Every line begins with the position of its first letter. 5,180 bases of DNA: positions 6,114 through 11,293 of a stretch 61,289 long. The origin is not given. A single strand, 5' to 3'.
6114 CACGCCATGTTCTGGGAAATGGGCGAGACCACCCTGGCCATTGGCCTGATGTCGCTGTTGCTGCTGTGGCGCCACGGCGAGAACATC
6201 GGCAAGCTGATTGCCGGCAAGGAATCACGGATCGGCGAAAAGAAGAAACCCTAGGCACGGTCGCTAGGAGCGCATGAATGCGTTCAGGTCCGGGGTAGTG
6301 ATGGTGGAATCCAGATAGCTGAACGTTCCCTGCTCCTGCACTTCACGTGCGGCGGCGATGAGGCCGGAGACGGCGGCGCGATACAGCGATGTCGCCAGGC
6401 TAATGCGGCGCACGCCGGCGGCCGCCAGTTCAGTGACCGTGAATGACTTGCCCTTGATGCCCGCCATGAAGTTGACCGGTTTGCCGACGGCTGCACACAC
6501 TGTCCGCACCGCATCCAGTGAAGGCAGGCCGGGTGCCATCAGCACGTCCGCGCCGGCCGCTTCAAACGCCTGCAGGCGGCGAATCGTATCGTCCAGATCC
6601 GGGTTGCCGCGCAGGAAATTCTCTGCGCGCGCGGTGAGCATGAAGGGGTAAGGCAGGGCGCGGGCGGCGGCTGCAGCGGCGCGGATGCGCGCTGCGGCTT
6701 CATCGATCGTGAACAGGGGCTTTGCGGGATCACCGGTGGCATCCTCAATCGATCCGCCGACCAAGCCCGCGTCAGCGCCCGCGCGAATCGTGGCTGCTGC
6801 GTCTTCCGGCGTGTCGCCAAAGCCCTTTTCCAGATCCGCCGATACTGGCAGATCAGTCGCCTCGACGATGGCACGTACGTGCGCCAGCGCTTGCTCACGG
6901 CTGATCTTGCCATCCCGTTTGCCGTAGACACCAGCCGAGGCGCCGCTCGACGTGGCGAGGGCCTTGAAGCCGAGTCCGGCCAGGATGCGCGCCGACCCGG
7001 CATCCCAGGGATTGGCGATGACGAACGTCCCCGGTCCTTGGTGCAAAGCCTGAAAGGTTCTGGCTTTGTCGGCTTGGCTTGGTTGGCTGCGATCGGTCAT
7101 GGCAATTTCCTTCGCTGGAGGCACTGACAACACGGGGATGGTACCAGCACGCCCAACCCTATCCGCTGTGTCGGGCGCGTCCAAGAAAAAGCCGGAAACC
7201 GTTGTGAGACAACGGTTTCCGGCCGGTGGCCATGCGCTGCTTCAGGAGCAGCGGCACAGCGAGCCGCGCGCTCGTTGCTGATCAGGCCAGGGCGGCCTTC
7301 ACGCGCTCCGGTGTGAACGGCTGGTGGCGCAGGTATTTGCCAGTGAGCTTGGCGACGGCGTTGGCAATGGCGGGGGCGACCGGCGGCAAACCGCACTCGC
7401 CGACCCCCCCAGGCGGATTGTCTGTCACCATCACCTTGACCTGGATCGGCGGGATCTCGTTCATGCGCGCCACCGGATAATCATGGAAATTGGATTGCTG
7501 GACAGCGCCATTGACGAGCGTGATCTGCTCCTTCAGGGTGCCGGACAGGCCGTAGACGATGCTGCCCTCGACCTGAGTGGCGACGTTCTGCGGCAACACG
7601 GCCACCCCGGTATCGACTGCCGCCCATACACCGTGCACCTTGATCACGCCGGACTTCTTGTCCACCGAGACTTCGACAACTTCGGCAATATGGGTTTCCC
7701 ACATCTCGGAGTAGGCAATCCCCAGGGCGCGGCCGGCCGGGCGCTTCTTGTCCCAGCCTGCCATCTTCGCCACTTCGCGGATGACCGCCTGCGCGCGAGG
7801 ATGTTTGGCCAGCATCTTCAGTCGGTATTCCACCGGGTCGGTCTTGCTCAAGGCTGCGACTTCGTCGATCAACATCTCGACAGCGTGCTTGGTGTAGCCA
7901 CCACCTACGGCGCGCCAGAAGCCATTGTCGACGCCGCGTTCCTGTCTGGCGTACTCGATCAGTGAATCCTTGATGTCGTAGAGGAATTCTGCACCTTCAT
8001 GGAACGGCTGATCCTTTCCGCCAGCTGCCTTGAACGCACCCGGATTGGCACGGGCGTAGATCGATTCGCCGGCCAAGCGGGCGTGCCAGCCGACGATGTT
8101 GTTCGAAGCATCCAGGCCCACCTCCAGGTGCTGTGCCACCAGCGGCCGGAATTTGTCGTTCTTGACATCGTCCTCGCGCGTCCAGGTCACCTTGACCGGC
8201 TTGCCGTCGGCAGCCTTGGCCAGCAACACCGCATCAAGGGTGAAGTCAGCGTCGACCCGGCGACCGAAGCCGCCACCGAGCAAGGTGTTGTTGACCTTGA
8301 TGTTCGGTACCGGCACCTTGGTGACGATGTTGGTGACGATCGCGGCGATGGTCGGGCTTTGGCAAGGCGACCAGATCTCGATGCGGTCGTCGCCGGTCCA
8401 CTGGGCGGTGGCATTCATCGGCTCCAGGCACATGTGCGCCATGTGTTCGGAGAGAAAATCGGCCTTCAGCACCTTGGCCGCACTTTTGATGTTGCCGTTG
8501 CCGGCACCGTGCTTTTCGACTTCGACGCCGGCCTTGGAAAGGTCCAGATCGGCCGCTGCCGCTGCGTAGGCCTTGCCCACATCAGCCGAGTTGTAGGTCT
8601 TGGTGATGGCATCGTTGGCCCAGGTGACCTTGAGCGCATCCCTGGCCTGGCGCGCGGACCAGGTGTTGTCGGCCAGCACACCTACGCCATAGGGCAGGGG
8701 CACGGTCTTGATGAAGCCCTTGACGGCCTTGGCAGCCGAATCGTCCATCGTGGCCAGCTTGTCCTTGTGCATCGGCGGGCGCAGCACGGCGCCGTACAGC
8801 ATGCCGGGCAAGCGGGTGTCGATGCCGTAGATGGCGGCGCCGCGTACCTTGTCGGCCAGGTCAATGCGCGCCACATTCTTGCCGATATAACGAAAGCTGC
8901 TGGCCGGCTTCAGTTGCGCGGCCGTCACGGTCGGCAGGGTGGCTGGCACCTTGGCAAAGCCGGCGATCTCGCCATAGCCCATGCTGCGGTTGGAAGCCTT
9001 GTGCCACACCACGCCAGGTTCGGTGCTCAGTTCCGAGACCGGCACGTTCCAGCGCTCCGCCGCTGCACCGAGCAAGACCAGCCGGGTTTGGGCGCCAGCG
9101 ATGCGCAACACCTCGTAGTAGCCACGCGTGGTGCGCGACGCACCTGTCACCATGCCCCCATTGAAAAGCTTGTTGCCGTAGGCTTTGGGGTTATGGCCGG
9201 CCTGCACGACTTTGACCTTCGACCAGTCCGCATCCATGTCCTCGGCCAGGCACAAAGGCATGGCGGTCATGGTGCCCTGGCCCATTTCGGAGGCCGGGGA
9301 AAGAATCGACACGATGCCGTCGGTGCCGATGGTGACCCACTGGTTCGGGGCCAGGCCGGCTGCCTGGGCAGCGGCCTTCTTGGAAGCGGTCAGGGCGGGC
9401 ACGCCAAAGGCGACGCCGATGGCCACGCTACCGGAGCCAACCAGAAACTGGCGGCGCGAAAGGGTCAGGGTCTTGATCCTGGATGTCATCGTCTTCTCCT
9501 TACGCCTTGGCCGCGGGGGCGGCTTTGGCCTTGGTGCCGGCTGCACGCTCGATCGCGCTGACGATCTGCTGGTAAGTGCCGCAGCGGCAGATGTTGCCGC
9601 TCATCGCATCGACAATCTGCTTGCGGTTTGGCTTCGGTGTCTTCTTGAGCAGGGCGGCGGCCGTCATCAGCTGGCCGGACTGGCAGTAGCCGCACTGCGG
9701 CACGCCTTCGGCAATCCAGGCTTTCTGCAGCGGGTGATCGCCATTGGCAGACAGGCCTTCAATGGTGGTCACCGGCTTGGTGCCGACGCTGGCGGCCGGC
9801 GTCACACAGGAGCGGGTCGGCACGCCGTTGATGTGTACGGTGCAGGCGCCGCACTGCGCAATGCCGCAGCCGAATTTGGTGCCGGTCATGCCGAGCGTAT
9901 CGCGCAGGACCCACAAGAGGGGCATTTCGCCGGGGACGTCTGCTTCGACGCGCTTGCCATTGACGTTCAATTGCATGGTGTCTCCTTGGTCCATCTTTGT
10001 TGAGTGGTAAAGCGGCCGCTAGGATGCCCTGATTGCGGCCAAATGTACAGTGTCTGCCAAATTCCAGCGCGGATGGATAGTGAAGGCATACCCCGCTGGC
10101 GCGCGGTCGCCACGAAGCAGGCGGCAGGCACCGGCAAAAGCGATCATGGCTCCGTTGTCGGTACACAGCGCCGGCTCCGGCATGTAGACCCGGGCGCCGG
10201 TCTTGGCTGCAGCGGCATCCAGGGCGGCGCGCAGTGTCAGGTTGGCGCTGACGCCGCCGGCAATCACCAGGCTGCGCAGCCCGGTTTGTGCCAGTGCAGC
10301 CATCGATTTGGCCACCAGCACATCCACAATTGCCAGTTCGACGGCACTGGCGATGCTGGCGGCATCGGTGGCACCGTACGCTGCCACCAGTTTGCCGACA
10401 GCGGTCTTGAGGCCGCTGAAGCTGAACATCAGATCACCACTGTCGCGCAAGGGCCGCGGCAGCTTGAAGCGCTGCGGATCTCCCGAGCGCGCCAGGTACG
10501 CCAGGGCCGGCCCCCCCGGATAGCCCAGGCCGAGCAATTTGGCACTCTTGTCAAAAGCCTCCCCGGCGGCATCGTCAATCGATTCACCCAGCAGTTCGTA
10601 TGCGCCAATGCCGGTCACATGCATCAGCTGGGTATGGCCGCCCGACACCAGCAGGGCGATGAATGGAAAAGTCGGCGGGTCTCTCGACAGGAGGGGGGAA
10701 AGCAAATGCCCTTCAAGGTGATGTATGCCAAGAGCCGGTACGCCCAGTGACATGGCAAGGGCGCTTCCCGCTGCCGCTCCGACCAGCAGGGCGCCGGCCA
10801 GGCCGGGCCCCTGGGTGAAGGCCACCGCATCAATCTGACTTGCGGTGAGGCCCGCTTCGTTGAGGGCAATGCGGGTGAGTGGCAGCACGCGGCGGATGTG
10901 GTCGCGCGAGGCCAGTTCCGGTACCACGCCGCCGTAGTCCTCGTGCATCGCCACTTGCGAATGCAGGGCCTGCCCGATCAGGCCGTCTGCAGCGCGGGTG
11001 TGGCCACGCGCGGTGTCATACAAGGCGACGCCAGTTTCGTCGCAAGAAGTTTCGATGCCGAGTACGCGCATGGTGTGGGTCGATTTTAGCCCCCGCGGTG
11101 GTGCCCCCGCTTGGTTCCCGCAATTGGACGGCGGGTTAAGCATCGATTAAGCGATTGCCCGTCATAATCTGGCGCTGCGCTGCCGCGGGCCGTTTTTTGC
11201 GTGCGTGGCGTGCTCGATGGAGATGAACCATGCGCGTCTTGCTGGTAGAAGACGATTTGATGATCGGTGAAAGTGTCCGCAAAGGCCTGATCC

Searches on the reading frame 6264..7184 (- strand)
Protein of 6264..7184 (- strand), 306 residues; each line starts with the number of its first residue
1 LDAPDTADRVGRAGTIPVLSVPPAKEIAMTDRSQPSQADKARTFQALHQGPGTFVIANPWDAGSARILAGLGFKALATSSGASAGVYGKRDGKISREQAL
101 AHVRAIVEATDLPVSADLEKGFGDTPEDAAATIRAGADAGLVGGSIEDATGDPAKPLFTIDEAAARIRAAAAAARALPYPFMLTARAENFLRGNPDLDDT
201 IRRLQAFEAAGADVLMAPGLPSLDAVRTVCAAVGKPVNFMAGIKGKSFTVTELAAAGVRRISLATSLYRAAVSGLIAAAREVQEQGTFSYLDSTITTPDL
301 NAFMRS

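Call 46: search_protein_families(library=pfam, proteins=[window:6264-7184:-], max_evalue=0.00001)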
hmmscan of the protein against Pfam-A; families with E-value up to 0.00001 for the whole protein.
window:6264-7184:- (306 aa): 1 family
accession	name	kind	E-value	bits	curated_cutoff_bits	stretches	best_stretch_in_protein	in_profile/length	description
PF13714.12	PEP_mutase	-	1.7e-75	254.1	31.5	1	44-282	1-239/240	Phosphoenolpyruvate phosphomutase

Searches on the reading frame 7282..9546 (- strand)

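Call 46: search_protein_families(library=pfam, proteins=[window:7282-9546:-], max_evalue=0.00001)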
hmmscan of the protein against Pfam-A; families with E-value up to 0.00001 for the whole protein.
window:7282-9546:- (754 aa): 2 families
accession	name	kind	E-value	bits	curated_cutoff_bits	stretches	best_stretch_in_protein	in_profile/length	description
PF20256.3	MoCoBD_2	-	3.2e-27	96.2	27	2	618-699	201-283/283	Molybdopterin cofactor-binding domain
PF02738.23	MoCoBD_1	-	1.9e-26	93.1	27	1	347-577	16-242/244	Molybdopterin cofactor-binding domain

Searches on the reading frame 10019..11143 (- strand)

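Call 46: search_protein_families(library=pfam, proteins=[window:10019-11143:-], max_evalue=0.00001)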
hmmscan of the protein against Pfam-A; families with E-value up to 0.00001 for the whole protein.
window:10019-11143:- (374 aa): 2 families
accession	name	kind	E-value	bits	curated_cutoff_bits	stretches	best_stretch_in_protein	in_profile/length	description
PF00814.31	TsaD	-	5.1e-88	295.7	24.8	1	55-336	2-264/264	tRNA N6-adenosine threonylcarbamoyltransferase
PF22521.2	HypF_C_2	-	2e-06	28.2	27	1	247-331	151-236/241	Carbamoyltransferase, Kae1-like Domain, second subdomain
